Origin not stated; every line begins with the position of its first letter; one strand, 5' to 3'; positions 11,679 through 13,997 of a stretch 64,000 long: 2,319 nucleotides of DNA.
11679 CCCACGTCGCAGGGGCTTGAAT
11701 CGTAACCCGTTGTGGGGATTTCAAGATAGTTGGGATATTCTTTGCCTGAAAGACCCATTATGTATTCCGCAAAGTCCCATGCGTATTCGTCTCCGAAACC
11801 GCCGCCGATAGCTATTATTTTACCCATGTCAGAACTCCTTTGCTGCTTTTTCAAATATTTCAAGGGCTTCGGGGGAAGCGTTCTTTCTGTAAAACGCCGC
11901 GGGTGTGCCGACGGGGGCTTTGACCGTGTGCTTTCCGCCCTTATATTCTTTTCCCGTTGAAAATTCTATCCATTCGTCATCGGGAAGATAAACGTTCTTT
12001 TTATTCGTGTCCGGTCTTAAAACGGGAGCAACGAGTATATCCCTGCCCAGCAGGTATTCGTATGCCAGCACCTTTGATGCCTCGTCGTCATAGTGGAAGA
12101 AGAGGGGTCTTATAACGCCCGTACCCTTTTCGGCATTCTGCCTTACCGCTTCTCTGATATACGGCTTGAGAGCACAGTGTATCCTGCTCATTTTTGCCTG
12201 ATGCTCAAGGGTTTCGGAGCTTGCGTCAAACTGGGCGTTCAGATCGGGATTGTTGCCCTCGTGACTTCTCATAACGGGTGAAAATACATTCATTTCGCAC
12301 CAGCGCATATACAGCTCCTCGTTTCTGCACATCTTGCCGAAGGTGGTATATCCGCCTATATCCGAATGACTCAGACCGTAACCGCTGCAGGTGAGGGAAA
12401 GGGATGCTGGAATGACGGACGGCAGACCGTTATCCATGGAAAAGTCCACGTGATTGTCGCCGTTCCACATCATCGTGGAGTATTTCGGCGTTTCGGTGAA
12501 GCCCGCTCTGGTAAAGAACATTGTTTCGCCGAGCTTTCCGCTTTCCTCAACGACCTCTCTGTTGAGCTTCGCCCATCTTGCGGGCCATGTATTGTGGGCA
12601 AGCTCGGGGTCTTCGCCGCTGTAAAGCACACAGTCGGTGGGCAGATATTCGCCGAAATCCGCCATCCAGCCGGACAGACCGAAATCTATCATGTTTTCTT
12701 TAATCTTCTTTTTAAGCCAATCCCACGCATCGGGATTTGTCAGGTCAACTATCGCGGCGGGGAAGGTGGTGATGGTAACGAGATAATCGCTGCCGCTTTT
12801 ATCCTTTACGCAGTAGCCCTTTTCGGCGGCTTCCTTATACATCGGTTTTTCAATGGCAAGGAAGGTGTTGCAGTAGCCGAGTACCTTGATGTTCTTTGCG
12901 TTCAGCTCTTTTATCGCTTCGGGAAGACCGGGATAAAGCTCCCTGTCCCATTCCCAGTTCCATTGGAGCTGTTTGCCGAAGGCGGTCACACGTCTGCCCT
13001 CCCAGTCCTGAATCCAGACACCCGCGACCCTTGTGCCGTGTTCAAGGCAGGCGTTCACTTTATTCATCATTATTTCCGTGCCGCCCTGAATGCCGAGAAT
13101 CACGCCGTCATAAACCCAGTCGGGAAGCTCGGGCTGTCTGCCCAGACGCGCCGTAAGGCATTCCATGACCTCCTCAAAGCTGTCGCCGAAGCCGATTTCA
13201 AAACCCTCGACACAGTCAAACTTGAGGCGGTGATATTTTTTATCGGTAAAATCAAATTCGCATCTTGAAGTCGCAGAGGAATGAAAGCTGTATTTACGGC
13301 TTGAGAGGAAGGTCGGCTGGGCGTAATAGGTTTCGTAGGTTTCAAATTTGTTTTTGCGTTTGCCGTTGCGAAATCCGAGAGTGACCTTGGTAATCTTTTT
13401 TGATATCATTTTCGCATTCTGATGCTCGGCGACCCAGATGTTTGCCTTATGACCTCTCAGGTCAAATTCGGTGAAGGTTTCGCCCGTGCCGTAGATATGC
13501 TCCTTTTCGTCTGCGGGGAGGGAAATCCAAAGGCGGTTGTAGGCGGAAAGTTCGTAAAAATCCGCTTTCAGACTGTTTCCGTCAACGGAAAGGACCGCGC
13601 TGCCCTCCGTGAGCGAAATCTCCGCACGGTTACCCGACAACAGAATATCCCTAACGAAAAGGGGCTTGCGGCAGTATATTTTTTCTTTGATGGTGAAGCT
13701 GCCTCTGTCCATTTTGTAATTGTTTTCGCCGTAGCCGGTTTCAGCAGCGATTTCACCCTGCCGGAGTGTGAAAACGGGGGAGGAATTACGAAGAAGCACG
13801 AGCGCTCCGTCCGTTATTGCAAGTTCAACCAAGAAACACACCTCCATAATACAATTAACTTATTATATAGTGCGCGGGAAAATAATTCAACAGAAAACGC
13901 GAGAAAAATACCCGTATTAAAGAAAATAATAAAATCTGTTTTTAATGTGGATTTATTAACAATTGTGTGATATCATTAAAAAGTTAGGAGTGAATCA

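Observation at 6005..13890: Seven-gene promoter-to-terminator operon with sulfo-transaldolase (sulfo-TAL)-type sulfoglycolysis logic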

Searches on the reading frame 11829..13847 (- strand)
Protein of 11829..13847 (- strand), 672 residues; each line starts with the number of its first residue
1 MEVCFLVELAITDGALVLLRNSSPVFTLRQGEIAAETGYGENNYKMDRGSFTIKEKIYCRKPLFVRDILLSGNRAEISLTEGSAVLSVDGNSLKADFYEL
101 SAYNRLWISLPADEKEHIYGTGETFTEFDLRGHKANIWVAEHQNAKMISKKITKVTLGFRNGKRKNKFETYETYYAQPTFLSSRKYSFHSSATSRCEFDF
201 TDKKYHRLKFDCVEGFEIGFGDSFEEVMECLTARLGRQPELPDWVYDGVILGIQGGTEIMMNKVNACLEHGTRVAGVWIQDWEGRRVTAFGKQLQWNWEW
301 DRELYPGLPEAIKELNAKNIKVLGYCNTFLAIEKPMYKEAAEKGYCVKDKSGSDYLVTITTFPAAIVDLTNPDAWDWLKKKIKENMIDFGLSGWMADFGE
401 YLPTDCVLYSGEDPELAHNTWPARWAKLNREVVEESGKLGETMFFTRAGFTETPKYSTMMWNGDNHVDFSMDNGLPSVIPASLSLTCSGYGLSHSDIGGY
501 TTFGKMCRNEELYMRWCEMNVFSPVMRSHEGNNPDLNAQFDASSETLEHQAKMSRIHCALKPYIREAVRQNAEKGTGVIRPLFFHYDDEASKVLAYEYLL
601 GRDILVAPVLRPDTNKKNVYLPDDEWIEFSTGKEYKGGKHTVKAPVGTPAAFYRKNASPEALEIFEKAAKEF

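Call 7: search_protein_families(library=pfam, proteins=[window:11829-13847:-])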
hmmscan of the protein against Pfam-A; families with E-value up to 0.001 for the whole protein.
window:11829-13847:- (672 aa): 3 families
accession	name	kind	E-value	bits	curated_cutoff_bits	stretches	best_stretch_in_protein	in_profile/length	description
PF01055.32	Glyco_hydro_31_2nd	-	3.5e-42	145.3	23.5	1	269-564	33-325/328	Glycosyl hydrolases family 31 TIM-barrel domain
PF21365.3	Glyco_hydro_31_3rd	-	2.2e-17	63.7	24.4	1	575-656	1-84/87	Glycosyl hydrolase family 31 C-terminal domain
PF13802.12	Gal_mutarotas_2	-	4.8e-06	27.4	27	1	104-141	108-143/184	Glycosyl hydrolase 31 N-terminal galactose mutarotase-like domain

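Call 8: search_protein_families(library=ncbifam, proteins=[window:11829-13847:-])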
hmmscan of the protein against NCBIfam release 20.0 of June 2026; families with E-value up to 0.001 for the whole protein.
window:11829-13847:- (672 aa): 3 families
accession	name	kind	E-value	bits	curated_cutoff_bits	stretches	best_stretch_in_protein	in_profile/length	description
NF007746.0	PRK10426.1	equivalog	5.2e-234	778.6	553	1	23-661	28-672/683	alpha-glucosidase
NF007940.0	PRK10658.1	equivalog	2.5e-67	228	606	1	170-641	189-649/771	alpha-xylosidase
NF040948.1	alpha_gluc_MalA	equivalog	4.1e-37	127.8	800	2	417-639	369-588/627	alpha-glucosidase MalA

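Call 22: search_solved_structures(query=window:11829-13847:-, max_evalue=1e-20, show_alignments=1)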
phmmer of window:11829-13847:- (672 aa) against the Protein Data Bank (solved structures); distinct sequences matched with E-value up to 1e-20: 24.
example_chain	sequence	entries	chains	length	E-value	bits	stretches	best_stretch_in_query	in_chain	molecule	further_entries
5aed_A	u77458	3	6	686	5.1e-190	636.6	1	38-662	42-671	ALPHA-GLUCOSIDASE YIHQ | Sulfoquinovosidase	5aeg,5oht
5aee_A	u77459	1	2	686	2.6e-189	634.2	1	38-662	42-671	ALPHA-GLUCOSIDASE YIHQ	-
8r56_A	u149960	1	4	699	8.2e-183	612.7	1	37-657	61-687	Glycosyl hydrolase, family 31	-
6pnr_A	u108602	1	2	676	2.3e-179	601.3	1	37-669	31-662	Alpha-glucosidase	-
5ohy_A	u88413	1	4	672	3.2e-155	521.5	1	34-661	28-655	Alpha-glucosidase yihQ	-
5ohs_A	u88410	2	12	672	1.6e-154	519.2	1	34-661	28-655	Alpha-glucosidase yihQ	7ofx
8t7z_A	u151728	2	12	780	7.6e-42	146.9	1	170-639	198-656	Alpha-glucosidase yicI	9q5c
1we5_A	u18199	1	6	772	3e-41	144.9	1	169-638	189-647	Putative family 31 glucosidase yicI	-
2f2h_A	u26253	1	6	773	3e-41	144.9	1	169-638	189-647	Putative family 31 glucosidase yicI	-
1xsi_A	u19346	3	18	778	3.1e-41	144.8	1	169-638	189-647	Putative family 31 glucosidase yicI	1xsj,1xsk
4b9y_A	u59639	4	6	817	8.8e-36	126.8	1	172-636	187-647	ALPHA-GLUCOSIDASE, PUTATIVE, ADG31B | Oligosaccharide 4-alpha-D-glucosyltransferase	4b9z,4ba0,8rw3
5i23_A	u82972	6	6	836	9.4e-36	126.7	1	172-636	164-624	Oligosaccharide 4-alpha-D-glucosyltransferase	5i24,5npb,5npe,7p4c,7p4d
5npc_A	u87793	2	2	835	4.5e-35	124.5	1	172-636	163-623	Oligosaccharide 4-alpha-D-glucosyltransferase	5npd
5f7c_A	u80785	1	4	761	3.6e-33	118.2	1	169-657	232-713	Alpha-glucosidase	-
6jr6_A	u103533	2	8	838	4.8e-30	107.9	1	174-657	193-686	Candidate alpha-glycosidase Glycoside hydrolase family 31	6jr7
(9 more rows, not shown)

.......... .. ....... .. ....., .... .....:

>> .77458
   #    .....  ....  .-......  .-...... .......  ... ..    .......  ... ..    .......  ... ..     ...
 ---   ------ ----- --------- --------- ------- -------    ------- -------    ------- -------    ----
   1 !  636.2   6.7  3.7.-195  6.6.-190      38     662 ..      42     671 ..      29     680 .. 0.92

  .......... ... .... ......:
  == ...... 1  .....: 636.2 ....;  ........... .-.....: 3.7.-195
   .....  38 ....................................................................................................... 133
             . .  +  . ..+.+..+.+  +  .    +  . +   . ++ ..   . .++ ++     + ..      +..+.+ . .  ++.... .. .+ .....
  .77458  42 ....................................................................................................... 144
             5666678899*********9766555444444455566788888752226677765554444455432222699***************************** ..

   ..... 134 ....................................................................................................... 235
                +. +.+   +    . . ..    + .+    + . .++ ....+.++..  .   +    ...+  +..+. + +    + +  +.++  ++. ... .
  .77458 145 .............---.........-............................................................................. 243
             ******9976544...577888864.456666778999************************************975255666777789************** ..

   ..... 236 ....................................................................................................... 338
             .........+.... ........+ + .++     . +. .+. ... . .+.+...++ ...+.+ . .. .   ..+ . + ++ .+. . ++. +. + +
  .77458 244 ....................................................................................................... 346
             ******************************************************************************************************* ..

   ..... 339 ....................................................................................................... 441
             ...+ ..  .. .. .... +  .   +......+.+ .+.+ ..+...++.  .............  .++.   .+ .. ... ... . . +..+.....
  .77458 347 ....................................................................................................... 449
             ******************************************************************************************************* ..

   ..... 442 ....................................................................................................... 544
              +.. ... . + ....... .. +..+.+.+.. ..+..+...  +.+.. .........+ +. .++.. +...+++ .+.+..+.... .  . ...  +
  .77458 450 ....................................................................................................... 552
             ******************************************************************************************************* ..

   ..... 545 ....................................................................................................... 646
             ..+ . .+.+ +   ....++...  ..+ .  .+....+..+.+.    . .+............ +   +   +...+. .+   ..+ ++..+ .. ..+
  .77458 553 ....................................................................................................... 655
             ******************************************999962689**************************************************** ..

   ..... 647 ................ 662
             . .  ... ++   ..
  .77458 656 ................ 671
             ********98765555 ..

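Call 36: find_homologous_proteins(query=window:11829-13847:-, max_evalue=1e-50)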
Query window:11829-13847:- (672 aa): 4431 proteins with E <= 1e-50 among 8000 candidates; the best 120 are listed.
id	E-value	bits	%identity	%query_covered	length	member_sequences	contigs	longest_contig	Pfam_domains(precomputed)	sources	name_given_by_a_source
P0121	0.0e+0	1468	91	100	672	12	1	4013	PF21365.4,PF01055.33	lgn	-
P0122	0.0e+0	1335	84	99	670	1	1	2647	PF21365.4,PF13802.13,PF01055.33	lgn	-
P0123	0.0e+0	1165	72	99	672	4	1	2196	PF21365.4,PF01055.33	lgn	-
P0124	0.0e+0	1134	71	99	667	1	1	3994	PF21365.4,PF13802.13,PF01055.33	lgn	-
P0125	0.0e+0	1127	71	99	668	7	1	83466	PF21365.4,PF13802.13,PF01055.33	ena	-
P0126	0.0e+0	1116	71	99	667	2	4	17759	PF21365.4,PF13802.13,PF01055.33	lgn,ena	-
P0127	0.0e+0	1109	68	99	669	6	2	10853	PF21365.4,PF13802.13,PF01055.33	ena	-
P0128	0.0e+0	1108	70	98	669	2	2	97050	PF21365.4,PF13802.13,PF01055.33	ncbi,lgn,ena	-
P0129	0.0e+0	1104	69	99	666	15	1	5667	PF21365.4,PF13802.13,PF01055.33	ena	-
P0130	0.0e+0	1103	69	99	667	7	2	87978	PF21365.4,PF13802.13,PF01055.33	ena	-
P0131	0.0e+0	1088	68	99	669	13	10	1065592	PF21365.4,PF13802.13,PF01055.33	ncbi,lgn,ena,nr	ncbi:MAG: alpha-glucosidase [Clostridia bacterium]|nr:alpha-glucosidase [Clostridia bacterium]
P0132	0.0e+0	1086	68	99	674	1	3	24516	PF21365.4,PF01055.33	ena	-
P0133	0.0e+0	1082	68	99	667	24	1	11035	PF21365.4,PF13802.13,PF01055.33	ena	-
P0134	0.0e+0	1076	67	99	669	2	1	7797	PF21365.4,PF13802.13,PF01055.33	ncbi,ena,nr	ncbi:MAG: alpha-glucosidase [Clostridia bacterium]|nr:alpha-glucosidase [Clostridia bacterium]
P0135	0.0e+0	1066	66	99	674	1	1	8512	PF21365.4,PF13802.13,PF01055.33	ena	-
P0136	0.0e+0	1064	67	99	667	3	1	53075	PF21365.4,PF13802.13,PF01055.33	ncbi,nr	ncbi:MAG: alpha-glucosidase [Clostridia bacterium]|nr:alpha-glucosidase [Clostridia bacterium]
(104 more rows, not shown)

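Call 41: find_encoding_contigs(protein=P0136, flank=10000, max_places=1)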
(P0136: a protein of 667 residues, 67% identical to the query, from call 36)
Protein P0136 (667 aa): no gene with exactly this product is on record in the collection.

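Call 42: find_encoding_contigs(protein=P0125, flank=10000, max_places=1)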
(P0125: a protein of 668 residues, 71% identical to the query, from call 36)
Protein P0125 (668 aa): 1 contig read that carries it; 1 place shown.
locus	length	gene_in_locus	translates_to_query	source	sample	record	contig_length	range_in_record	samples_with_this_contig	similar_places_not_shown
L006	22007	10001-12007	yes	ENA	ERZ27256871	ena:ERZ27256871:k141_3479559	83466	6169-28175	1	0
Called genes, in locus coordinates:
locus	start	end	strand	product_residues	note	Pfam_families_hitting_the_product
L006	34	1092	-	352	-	PF01321:Creatinase_N, PF00557:Peptidase_M24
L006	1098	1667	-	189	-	PF02545:Maf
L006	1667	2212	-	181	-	PF28549:NDPSase_N, PF00293:NUDIX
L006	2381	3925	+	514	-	PF07690:MFS_1, PF11700:ATG22 (weak), PF13347:MFS_2, PF00083:Sugar_tr (faint), PF03209:PUCC (weak), PF07690:MFS_1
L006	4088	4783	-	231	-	-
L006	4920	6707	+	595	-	PF00664:ABC_membrane, PF00005:ABC_tran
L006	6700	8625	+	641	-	PF00664:ABC_membrane, PF02463:SMC_N (weak), PF00005:ABC_tran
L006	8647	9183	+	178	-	-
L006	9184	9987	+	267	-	PF00106:adh_short, PF08659:KR, PF13561:adh_short_C2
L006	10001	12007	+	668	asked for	PF13802:Gal_mutarotas_2 (weak), PF01055:Glyco_hydro_31_2nd, PF21365:Glyco_hydro_31_3rd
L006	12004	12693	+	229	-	PF00923:TAL_FSA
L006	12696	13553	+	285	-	PF03446:NAD_binding_2, PF03807:F420_oxidored, PF14833:NAD_binding_11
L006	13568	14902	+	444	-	-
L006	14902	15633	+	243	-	PF01925:TauE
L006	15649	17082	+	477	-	PF12832:MFS_1_like (weak), PF13347:MFS_2, PF07690:MFS_1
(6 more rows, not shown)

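Call 43: find_encoding_contigs(protein=P0131, flank=10000, max_places=2)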
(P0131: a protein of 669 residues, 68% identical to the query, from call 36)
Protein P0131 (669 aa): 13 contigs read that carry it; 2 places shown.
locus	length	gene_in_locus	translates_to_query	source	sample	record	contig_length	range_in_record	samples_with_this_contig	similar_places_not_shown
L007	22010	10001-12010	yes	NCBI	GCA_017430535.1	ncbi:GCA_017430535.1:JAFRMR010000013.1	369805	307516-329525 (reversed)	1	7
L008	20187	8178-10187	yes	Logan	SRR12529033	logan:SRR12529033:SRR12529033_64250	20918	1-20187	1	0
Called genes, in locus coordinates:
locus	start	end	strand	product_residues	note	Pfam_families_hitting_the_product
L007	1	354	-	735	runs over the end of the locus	-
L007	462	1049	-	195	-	PF00440:TetR_N, PF08359:TetR_C_4 (faint)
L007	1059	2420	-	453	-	PF05167:DUF711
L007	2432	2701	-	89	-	PF01842:ACT, PF13740:ACT_6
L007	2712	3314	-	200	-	PF00702:Hydrolase, PF13419:HAD_2, PF13242:Hydrolase_like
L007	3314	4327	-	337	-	PF00106:adh_short, PF01073:3Beta_HSD, PF01370:Epimerase, PF02719:Polysacc_synt_2, PF04321:RmlD_sub_bind, PF08659:KR, PF13460:NAD_binding_10, PF16363:GDP_Man_Dehyd, +2 more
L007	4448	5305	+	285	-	PF00398:RrnaAD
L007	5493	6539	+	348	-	PF01183:Glyco_hydro_25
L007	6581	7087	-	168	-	PF01202:SKI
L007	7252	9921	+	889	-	PF03200:Glyco_hydro_63, PF22422:MGH1-like_GH, PF01204:Trehalase (weak)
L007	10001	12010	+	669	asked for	PF13802:Gal_mutarotas_2 (weak), PF01055:Glyco_hydro_31_2nd, PF21365:Glyco_hydro_31_3rd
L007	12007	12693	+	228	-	PF00923:TAL_FSA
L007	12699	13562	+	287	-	PF03446:NAD_binding_2, PF03807:F420_oxidored, PF02153:PDH_N (weak), PF14833:NAD_binding_11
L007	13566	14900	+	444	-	PF02952:Fucose_iso_C (weak)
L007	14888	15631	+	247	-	PF01925:TauE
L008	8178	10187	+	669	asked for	PF13802:Gal_mutarotas_2 (weak), PF01055:Glyco_hydro_31_2nd, PF21365:Glyco_hydro_31_3rd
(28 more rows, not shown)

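Call 71: search_protein_representatives(protein=window:11829-13832:-)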
Query: 667 residues. Proteins with E-value up to 0.001 (for the whole library): 10244; up to 1e-10: 4945; up to 1e-30: 1153. The best 150 are listed.
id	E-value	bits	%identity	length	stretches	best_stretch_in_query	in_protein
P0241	1.2e-225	767.6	54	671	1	31-660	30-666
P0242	4.8e-201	686.3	50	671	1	20-653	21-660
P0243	8.9e-173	592.8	44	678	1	21-665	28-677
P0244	3.2e-167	574.5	45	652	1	35-661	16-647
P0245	4.4e-166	570.7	44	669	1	27-650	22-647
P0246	3.9e-162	557.7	46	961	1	28-661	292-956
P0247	2.3e-155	535.3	46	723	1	96-660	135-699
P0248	1.6e-152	525.9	45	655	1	84-661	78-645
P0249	1.2e-148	513.1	41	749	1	7-652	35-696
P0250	5.8e-148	510.8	43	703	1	86-665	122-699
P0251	1.7e-145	502.7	40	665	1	13-652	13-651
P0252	1.3e-144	499.8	42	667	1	100-660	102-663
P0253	4.9e-140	484.6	41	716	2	18-404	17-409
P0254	3.1e-139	482.0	52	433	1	126-557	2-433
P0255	2.0e-138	479.3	41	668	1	97-657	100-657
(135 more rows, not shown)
